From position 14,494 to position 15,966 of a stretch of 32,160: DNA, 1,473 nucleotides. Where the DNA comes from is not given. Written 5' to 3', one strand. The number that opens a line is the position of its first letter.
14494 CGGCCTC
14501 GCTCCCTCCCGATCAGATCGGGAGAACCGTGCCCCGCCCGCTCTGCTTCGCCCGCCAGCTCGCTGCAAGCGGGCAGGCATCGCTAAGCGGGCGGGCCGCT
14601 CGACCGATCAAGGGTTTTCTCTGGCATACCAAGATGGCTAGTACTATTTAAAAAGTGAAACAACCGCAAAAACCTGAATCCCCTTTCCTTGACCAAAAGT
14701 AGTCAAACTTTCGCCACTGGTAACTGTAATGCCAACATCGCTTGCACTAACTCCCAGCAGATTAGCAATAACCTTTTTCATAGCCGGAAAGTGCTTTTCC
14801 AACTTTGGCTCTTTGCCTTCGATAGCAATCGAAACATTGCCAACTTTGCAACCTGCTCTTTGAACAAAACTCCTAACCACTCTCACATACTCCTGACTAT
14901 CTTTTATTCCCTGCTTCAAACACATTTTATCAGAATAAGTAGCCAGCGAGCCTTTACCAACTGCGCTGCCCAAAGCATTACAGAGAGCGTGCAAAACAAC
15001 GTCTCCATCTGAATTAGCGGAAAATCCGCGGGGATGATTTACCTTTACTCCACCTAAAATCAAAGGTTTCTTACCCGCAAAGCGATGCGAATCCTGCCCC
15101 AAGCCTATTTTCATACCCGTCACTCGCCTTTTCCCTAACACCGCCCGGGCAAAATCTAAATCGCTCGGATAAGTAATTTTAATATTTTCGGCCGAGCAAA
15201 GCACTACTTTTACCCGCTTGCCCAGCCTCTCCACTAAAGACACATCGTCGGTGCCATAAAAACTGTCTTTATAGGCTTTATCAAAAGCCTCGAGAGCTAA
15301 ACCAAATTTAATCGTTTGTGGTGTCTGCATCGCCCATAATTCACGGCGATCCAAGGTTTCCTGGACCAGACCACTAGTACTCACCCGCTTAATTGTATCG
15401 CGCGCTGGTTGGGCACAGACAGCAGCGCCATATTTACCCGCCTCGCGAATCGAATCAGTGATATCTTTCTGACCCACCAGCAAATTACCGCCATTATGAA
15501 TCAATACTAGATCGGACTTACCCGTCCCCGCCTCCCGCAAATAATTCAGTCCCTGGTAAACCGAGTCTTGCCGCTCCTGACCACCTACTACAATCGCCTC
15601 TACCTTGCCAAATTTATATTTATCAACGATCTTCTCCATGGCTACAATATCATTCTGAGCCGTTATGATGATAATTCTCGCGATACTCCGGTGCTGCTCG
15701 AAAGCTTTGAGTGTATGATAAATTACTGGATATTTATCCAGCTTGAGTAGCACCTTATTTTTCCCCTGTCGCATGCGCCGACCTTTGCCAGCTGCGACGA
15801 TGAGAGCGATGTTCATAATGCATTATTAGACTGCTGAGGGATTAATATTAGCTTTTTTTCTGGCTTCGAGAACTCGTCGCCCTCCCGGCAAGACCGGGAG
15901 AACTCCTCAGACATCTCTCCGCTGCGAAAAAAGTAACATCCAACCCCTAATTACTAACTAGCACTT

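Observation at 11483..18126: MEP-array spacers are almost entirely filled by GC-rich long hairpins placed at fixed distances from stop and start codons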

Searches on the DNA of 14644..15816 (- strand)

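Call 63: search_with_rna_model(model_id=R1, sources=[L139, L140, L133, L134, L137, L003, L062, L067], max_evalue=0.01)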
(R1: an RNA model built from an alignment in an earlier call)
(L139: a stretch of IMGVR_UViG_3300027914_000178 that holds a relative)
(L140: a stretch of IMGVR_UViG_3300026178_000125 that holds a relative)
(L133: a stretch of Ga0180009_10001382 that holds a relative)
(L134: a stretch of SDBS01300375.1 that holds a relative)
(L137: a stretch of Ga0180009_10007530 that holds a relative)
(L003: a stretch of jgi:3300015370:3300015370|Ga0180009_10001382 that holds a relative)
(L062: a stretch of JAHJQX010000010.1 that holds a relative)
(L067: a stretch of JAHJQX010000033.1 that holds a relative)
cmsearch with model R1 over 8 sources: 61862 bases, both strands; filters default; matches with E-value up to 0.01: 7.
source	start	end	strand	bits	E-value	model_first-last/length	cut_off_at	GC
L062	711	833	-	90.3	4.2e-25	1-124/124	no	0.53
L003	15165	15290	+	87.3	3.5e-24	1-124/124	no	0.55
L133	8324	8484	-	75.2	1.5e-20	1-124/124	no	0.55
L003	3161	3321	+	75.2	1.5e-20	1-124/124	no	0.55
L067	5745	5871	+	58.3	1.9e-15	1-124/124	no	0.61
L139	2502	2520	-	18.6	0.0016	24-42/124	no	0.42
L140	1222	1240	+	18.6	0.0016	24-42/124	no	0.42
